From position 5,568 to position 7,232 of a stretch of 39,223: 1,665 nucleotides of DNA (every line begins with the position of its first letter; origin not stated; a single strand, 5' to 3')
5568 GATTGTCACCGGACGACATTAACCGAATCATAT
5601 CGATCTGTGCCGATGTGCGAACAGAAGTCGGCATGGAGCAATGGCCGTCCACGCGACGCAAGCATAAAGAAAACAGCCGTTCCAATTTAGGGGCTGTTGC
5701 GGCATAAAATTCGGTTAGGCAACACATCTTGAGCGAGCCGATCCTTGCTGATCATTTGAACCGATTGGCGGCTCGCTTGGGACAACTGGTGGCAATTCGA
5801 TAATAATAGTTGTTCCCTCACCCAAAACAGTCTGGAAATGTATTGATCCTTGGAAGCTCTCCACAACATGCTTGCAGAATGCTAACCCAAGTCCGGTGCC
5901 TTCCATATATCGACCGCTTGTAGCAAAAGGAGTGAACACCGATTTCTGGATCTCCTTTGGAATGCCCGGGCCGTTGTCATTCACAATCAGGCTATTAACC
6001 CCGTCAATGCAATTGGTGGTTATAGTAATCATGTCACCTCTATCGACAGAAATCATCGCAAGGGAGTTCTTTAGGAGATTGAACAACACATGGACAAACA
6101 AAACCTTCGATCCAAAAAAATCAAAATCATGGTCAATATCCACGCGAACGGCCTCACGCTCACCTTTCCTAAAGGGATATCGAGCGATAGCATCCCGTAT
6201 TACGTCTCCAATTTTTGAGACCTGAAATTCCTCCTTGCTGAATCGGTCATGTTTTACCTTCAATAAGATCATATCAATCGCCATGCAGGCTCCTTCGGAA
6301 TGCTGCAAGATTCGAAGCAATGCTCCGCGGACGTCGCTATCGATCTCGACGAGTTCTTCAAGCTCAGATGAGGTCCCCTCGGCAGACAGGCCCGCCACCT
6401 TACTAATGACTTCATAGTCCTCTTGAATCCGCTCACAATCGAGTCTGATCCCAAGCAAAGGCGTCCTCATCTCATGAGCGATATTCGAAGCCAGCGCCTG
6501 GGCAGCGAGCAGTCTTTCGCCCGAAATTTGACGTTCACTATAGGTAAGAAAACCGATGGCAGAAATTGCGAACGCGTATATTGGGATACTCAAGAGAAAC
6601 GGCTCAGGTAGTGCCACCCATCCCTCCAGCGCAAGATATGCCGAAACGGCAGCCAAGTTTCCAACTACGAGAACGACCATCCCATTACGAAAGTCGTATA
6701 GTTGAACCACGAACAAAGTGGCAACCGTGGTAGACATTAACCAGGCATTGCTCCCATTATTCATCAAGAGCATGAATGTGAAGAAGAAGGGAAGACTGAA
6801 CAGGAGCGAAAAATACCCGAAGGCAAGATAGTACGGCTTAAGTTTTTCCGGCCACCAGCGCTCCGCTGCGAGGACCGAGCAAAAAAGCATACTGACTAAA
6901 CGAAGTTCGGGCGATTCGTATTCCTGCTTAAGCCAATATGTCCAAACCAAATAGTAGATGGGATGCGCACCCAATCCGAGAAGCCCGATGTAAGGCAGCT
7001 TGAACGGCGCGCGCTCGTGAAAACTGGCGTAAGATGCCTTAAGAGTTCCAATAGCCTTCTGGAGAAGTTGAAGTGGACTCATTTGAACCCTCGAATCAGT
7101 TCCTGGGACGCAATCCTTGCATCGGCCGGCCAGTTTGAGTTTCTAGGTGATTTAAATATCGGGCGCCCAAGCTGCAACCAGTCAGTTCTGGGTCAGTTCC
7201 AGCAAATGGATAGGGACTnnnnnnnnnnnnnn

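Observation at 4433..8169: Cqs/Lqs-type alpha-hydroxyketone quorum-sensing cluster in an alphaproteobacterial mobile element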

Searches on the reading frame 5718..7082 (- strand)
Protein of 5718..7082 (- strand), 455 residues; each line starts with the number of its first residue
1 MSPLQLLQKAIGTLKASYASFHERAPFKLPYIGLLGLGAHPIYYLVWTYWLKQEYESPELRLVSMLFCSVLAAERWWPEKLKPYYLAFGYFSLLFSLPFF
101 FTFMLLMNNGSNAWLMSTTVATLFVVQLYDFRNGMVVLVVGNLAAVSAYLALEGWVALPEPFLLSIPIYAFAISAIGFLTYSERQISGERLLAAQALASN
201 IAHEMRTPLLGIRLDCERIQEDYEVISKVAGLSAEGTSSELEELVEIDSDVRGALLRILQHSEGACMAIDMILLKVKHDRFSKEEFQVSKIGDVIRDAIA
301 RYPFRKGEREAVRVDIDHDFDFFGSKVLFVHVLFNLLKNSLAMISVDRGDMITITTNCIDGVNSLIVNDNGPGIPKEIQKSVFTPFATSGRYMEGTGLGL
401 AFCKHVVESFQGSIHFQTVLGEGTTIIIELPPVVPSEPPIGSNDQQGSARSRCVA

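Call 3: search_protein_families(library=pfam, proteins=[window:5718-7082:-], max_evalue=0.01)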
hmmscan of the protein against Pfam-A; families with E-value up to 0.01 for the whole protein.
window:5718-7082:- (455 aa): 2 families
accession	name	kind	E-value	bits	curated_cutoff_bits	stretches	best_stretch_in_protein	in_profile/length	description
PF02518.31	HATPase_c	-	1.1e-20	74.5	26.4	1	328-432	5-109/111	Histidine kinase-, DNA gyrase B-, and HSP90-like ATPase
PF00512.31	HisKA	-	3.5e-05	24.2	26.9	1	195-231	3-31/66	His Kinase A (phospho-acceptor) domain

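Call 4: search_protein_families(library=ncbifam, proteins=[window:5718-7082:-], max_evalue=0.01)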
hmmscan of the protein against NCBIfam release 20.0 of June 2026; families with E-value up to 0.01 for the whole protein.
window:5718-7082:- (455 aa): 77 families (the best 25 are shown)
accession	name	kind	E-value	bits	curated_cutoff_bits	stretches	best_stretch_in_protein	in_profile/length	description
NF041945.1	LuxN_Vibrio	equivalog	1.1e-27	96.5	1550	1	189-438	457-686/839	quorum-sensing autoinducer 1 sensor kinase/phosphatase LuxN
NF053867.1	SprKinKinDBac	equivalog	1.3e-21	76.6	775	1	323-431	392-496/500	sporulation kinase KinD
NF008468.0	PRK11360.1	equivalog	1.8e-21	76.2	646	1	330-431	508-607/616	two-component system sensor histidine kinase AtoS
NF047497.1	HK_LIC_12097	equivalog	6.6e-19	67.9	500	1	195-431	151-365/367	LIC_12097 family sensor histidine kinase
NF046044.1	PnpS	equivalog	1.9e-18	66.6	400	1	287-431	243-390/390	two-component system histidine kinase PnpS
NF047874.1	MASE3_PAS_HK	subfamily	2.4e-18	66.3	560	1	332-432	523-625/655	MASE3 domain-containing sensor histidine kinase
NF052574.1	HisKinEspCMyxo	equivalog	8.1e-18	63.9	1200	1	184-435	407-640/785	serine histidine kinase EspC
NF007004.0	PRK09467.1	equivalog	1.8e-17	63.3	415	1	282-431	290-435/440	two-component system sensor histidine kinase EnvZ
NF033092.0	HK_WalK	equivalog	2.8e-17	62.6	725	1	197-431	375-593/594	cell wall metabolism sensor histidine kinase WalK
TIGR02966.1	phoR_proteo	equivalog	4.2e-17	62.2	334.2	1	282-427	185-330/333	phosphate regulon sensor histidine kinase PhoR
NF007688.0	PRK10364.1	equivalog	8.4e-17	61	479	1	331-432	354-451/460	two-component system sensor histidine kinase ZraS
TIGR02956.1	TMAO_torS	equivalog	3.3e-16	58.6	676.5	1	331-431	582-681/967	TMAO reductase system sensor histidine kinase/response regulator TorS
NF038348.1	T2SS_HK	subfamily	5.3e-15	54.8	450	1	331-431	474-572/574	histidine kinase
NF011874.0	PRK15347.1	equivalog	6.2e-15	54.3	852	1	332-432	517-614/921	two component system sensor kinase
NF006800.0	PRK09303.1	equivalog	1.1e-14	54.2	342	1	189-431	146-376/383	histidine kinase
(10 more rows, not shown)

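Call 7: search_solved_structures(query=window:5718-7082:-, max_evalue=0.001)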
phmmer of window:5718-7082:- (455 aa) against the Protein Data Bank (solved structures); distinct sequences matched with E-value up to 0.001: 44.
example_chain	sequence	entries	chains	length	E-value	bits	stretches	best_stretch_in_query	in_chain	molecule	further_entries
5c93_A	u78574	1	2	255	2e-12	49.7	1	197-445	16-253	Histidine kinase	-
4u7n_A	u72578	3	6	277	2.4e-12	49.5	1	196-445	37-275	Histidine protein kinase sensor protein | Histidine kinase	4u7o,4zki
6paj_A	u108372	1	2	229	2.8e-12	49.2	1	331-432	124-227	Sensor protein SrrB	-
4i5s_A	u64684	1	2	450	4.3e-12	48.6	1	194-431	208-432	Putative histidine kinase CovS; VicK-like protein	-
3d36_A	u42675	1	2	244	6.7e-12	48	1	319-445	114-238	Sporulation kinase B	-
9jfj_A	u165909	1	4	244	1.2e-11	47.2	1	330-439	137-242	Sensor histidine kinase ZraS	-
3dge_A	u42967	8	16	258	4.5e-11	45.3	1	198-432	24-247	Sensor protein | Histidine kinase | Sensor histidine kinase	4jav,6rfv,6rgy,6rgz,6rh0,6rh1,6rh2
2c2a_A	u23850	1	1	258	4.5e-11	45.3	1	198-432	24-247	SENSOR HISTIDINE KINASE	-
5uht_A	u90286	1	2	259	4.5e-11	45.3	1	197-432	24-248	Sensor histidine kinase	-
3a0r_A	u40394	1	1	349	9.4e-11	44.2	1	318-432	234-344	Sensor protein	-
6azr_A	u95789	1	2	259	2.2e-10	43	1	198-432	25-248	Sensor histidine kinase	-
4jas_A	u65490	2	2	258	2.9e-10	42.6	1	198-432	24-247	Histidine kinase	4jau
9p6i_A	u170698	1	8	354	3.5e-10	42.3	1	323-431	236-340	histidine kinase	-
3a0t_A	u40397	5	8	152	7.6e-10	41.2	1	319-432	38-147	Sensor protein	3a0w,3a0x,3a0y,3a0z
6rh7_A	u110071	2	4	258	1e-09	40.8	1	198-432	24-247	Sensor histidine kinase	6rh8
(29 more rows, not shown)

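Call 9: find_homologous_proteins(query=window:5718-7082:-)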
Query window:5718-7082:- (455 aa): 3848 proteins with E <= 0.001 among 8000 candidates; the best 120 are listed.
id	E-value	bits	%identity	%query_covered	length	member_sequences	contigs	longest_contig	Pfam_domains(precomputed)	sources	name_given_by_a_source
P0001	0.0e+0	1025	100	100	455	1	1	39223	PF02518.32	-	-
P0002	5.7e-236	801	81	96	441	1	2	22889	PF02518.32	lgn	-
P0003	5.0e-126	439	49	95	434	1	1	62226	PF02518.32,PF00512.32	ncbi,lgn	ncbi:MAG: HAMP domain-containing sensor histidine kinase [Pseudomonadota bacterium]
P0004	1.3e-117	411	48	92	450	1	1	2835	PF02518.32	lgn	-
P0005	7.9e-117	409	46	95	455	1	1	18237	PF02518.32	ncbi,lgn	-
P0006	1.9e-113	398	46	94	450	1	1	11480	PF02518.32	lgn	-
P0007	7.4e-102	359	43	92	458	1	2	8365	PF02518.32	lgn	-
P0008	1.1e-100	355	42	92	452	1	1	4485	PF02518.32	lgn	-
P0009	4.4e-99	350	42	92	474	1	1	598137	PF02518.32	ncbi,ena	-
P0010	7.5e-99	349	42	92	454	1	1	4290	PF02518.32,PF00512.32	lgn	-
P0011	9.1e-97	343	42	94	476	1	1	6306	PF02518.32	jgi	jgi:two-component system, CAI-1 autoinducer sensor kinase/phosphatase CqsS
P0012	1.4e-95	339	41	95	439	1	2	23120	PF02518.32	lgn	-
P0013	1.6e-94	335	40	95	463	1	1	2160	PF02518.32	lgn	-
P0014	2.4e-94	335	41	91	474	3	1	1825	PF02518.32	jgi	-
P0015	3.3e-92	328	42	94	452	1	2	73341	PF02518.32,PF00512.32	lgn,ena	-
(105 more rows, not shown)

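Call 10: find_encoding_contigs(protein=P0002, flank=10000, max_places=3)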
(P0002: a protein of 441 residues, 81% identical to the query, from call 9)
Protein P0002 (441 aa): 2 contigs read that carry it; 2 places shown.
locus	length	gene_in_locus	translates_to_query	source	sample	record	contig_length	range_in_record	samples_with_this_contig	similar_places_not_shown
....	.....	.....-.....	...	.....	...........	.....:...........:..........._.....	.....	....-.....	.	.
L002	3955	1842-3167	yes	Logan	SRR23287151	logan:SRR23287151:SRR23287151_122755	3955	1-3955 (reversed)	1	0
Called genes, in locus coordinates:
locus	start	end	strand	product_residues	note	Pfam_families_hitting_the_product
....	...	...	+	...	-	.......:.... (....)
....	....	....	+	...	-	-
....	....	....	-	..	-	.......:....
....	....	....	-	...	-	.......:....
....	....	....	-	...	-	-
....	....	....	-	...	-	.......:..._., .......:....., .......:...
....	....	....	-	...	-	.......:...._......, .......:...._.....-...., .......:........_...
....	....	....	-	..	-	-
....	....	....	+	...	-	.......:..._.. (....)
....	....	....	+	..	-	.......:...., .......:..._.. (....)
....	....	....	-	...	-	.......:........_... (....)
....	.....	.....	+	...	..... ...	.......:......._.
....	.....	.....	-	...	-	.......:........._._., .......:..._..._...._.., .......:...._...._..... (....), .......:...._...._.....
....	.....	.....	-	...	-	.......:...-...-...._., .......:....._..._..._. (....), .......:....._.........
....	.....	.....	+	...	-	?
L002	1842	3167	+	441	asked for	PF02518:HATPase_c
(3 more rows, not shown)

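Call 11: find_encoding_contigs(protein=P0003, flank=10000, max_places=3)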
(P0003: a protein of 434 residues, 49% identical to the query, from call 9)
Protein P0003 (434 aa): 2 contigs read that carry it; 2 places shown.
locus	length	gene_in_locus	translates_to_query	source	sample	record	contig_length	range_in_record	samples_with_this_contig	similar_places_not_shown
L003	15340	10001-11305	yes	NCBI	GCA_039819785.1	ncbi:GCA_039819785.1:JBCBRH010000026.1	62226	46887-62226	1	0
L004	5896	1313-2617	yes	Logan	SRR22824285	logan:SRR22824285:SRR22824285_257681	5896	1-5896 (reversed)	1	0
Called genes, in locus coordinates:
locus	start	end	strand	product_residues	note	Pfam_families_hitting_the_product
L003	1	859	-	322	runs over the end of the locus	PF01582:TIR (weak), PF13676:TIR_2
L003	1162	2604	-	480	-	PF05598:DUF772, PF01609:DDE_Tnp_1, PF13751:DDE_Tnp_1_6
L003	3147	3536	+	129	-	-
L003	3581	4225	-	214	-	PF07885:Ion_trans_2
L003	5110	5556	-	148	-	-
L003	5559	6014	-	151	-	-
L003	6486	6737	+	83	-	PF02604:PhdYeFM_antitox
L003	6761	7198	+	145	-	-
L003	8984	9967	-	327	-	PF00072:Response_reg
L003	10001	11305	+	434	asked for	PF00512:HisKA (weak), PF02518:HATPase_c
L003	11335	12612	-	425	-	PF00155:Aminotran_1_2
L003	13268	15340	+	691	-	PF02534:T4SS-DNA_transf, PF10412:TrwB_AAD_bind, PF12696:TraG-D_C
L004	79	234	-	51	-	-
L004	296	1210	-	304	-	PF00072:Response_reg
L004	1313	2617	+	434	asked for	PF00512:HisKA (weak), PF02518:HATPase_c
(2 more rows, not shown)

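Call 25: search_dna_similar(query=window:5718-7082:-, collection=plasmids, mode=protein, max_rows=30, max_evalue=1e-20)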
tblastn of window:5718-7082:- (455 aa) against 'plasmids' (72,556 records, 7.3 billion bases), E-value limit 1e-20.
Records with a match: 154; places in all: 156; records where one place covers at least 80% of the query: 11.
Best place of each record, by identity: <60% 154.
By first word of the organism name: Ralstonia 134; Paraburkholderia 5; Vibrio 5; Burkholderia 5; Cupriavidus 2; Dyella 1; Polaromonas 1; Rhodanobacter 1.
By predicted mobility (MOB-suite, as given by PLSDB): mobilizable 104; non-mobilizable 48; conjugative 2.
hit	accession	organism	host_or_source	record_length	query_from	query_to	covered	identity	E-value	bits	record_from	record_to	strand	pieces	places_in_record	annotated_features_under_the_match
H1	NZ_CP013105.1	Paraburkholderia caribensis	-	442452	4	453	99%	29.3%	4e-37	152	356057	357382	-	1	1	response regulator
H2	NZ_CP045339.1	Vibrio sp. THAF190c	pure culture,Surface of a polyethylene ...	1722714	22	443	93%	30.5%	5e-38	154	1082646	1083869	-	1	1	none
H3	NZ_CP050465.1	Vibrio campbellii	single cell,seawater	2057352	22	433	91%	30.7%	1e-37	154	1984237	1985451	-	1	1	none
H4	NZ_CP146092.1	Ralstonia sp. RRA.1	-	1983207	28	431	89%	30.3%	1e-28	127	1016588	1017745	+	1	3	none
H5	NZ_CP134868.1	Dyella sp. BiH032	Soil,soil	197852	13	431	92%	28.5%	2e-25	117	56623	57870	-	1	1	HAMP domain-containing sensor histidine kinase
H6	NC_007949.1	Polaromonas sp. JS666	-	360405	25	431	89%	28.3%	8e-24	112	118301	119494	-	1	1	HAMP domain-containing sensor histidine kinase | response regulator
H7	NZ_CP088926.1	Rhodanobacter denitrificans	soil,well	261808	7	431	93%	26.5%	9e-22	106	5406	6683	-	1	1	HAMP domain-containing sensor histidine kinase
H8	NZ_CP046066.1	Vibrio sp. THAF191d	pure culture,Surface of a polyethylene ...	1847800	22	431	90%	27.2%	2e-32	138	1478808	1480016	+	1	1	none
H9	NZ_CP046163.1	Vibrio sp. THAF191c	pure culture,Surface of a polyethylene ...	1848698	22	431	90%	27.2%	2e-32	138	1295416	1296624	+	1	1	none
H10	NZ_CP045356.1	Vibrio sp. THAF64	pure culture,Surface of a sandy ...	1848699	22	431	90%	27.2%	2e-32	138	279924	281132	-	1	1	none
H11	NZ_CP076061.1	Cupriavidus sp. EM10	Pure-cultured cell,sewage water sludge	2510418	28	431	89%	27.0%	6e-34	142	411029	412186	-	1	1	none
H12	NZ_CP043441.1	Cupriavidus campinensis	cell culture,soil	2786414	113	436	71%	31.9%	9e-33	139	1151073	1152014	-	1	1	none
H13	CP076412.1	Ralstonia wenshanensis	soil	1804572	140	452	69%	31.5%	2e-35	147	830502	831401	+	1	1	GHKL domain-containing protein | acyl-CoA thioesterase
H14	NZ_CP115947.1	Ralstonia solanacearum MolK2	Musa sp.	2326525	191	452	58%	33.4%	3e-32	137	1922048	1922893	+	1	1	record has no annotation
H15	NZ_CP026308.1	Ralstonia solanacearum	Musa sp.,pure culture,plants with Moko ...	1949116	191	431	53%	35.6%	6e-32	136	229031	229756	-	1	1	none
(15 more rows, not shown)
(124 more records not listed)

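Call 26: get_annotated_region(hit=H3, flank=3000)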
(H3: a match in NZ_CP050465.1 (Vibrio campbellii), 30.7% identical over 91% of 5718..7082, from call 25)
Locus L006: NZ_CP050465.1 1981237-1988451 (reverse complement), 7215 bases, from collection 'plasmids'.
description: Vibrio campbellii strain LJC015 plasmid unnamed1, complete sequence
organism: Vibrio campbellii (NCBI taxid 680)
taxonomy: Bacteria; Pseudomonadota; Gammaproteobacteria; Vibrionales; Vibrionaceae; Vibrio; Vibrio campbellii
host: -; source: single cell,seawater; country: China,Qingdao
typing (MOB-suite, as given by PLSDB): non-mobilizable
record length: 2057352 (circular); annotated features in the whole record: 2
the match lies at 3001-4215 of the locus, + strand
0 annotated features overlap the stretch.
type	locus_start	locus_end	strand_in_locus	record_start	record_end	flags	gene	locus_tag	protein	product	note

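Call 27: get_annotated_region(hit=H6, flank=4000)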
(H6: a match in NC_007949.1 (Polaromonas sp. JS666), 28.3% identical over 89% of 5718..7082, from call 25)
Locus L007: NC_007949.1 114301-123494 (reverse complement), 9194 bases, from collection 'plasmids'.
description: Polaromonas sp. JS666 plasmid 1, complete sequence
organism: Polaromonas sp. JS666 (NCBI taxid 296591)
taxonomy: Bacteria; Pseudomonadota; Betaproteobacteria; Burkholderiales; Comamonadaceae; Polaromonas; Polaromonas sp. JS666
host: -; source: -; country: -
typing (MOB-suite, as given by PLSDB): conjugative; replicon rep_cluster_944; relaxase MOBH,MOBP; mating-pair formation MPF_T
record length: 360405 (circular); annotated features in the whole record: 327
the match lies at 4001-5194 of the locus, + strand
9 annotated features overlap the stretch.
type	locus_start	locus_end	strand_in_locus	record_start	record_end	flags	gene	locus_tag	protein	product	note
CDS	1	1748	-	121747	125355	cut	brxC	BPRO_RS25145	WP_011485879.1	BREX system P-loop protein BrxC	-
CDS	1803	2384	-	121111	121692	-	-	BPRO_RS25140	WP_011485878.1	DUF1788 domain-containing protein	-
CDS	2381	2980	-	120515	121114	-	-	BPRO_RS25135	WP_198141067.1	DUF1819 family protein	-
CDS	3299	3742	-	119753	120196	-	-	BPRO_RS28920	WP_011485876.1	helix-turn-helix transcriptional regulator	-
CDS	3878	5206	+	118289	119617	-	-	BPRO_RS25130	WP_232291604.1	HAMP domain-containing sensor histidine kinase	GO:0007165 - signal transduction [Evidence IEA]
CDS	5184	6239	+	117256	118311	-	-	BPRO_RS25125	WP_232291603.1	response regulator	-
CDS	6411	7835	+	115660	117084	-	-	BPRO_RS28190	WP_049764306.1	hypothetical protein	-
CDS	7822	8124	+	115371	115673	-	-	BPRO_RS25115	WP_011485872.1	hypothetical protein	-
CDS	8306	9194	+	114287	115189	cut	-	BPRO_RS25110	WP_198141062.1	DUF3800 domain-containing protein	-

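Call 28: get_annotated_region(hit=H1, flank=4000)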
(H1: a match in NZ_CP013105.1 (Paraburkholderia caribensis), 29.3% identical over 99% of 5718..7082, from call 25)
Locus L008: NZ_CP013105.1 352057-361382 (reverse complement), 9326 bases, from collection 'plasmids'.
description: Paraburkholderia caribensis strain MWAP64 plasmid 2, complete sequence
organism: Paraburkholderia caribensis (NCBI taxid 75105)
taxonomy: Bacteria; Pseudomonadota; Betaproteobacteria; Burkholderiales; Burkholderiaceae; Paraburkholderia; Paraburkholderia caribensis
host: -; source: -; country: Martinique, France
typing (MOB-suite, as given by PLSDB): non-mobilizable
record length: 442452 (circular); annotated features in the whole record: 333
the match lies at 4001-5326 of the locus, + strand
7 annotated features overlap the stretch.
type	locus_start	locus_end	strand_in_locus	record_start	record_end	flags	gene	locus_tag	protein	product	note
CDS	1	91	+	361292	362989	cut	-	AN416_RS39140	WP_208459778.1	FAD-binding oxidoreductase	-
CDS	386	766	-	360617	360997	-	-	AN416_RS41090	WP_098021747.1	carboxylesterase family protein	-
CDS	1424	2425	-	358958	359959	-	-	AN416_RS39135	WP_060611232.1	GSU2403 family nucleotidyltransferase fold protein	-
CDS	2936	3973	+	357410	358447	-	-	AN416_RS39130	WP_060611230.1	3-oxoacyl-[acyl-carrier-protein] synthase III C-terminal domain-containing protein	-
CDS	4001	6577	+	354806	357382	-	-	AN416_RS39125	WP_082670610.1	response regulator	GO:0000160 - phosphorelay signal transduction system [Evidence IEA]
CDS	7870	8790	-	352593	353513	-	-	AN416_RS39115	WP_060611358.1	LysR substrate-binding domain-containing protein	-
CDS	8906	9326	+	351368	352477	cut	-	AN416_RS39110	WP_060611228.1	4-oxalomesaconate tautomerase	-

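Call 32: search_protein_families(library=pfam, proteins=[L006:2953-5022:+, L007:5184-6236:+, L003:8987-9967:-], max_evalue=0.001)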
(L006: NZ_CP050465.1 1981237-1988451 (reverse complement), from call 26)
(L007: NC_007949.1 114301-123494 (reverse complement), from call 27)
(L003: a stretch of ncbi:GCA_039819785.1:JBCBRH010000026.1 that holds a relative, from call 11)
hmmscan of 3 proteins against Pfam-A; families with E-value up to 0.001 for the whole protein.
L006:2953-5022:+ (690 aa): 3 families
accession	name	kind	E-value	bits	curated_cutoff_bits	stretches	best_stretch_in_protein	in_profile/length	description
PF00072.30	Response_reg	-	3.3e-26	92.1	30.2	1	574-686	1-110/111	Response regulator receiver domain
PF02518.31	HATPase_c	-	2e-20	73.7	26.4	1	317-419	4-108/111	Histidine kinase-, DNA gyrase B-, and HSP90-like ATPase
PF00512.31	HisKA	-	0.00022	21.7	26.9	1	193-221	5-31/66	His Kinase A (phospho-acceptor) domain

L007:5184-6236:+ (351 aa): 1 family
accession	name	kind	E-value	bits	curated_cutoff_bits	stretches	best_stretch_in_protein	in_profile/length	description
PF00072.30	Response_reg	-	2e-06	28.4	30.2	1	117-179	43-106/111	Response regulator receiver domain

L003:8987-9967:- (327 aa): 1 family
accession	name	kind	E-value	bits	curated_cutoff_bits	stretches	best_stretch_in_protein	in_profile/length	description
PF00072.30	Response_reg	-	3.5e-11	43.7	30.2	1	107-176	33-104/111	Response regulator receiver domain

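Call 69: find_encoding_contigs(protein=P0001, flank=2000, max_places=3)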
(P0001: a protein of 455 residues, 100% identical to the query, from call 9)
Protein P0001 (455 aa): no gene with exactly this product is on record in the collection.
